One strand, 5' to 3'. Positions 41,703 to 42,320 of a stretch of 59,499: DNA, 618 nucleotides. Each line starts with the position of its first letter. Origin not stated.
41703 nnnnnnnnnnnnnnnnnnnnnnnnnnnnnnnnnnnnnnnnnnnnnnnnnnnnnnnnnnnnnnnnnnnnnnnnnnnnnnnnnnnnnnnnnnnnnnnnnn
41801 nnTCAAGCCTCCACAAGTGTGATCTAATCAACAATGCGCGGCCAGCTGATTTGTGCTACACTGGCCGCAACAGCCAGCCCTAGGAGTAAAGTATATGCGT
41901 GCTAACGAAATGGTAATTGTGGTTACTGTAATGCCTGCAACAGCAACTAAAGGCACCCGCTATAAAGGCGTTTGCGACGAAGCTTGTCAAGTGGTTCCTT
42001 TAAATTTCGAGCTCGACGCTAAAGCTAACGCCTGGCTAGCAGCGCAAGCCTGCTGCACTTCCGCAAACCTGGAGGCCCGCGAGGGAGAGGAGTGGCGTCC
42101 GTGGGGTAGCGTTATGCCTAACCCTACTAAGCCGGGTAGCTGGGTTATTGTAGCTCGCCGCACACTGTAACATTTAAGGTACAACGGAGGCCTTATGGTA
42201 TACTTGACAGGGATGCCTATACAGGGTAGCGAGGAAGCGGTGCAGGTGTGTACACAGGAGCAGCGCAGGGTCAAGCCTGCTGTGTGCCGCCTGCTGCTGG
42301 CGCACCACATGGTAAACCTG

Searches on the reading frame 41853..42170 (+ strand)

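Call 10: search_protein_families(library=phrogs, proteins=[window:41853-42170:+], max_evalue=0.01)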
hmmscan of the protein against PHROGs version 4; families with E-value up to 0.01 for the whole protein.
window:41853-42170:+ (105 aa): 1 family
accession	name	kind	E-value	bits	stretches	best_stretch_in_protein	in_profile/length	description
phrog_3199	-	unknown function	4.3e-09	37.8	1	21-92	4-74/181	-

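Call 11: search_protein_families(library=pfam, proteins=[window:41853-42170:+], max_evalue=0.01)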
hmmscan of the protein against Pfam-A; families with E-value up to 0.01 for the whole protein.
window:41853-42170:+ (105 aa): 0 families
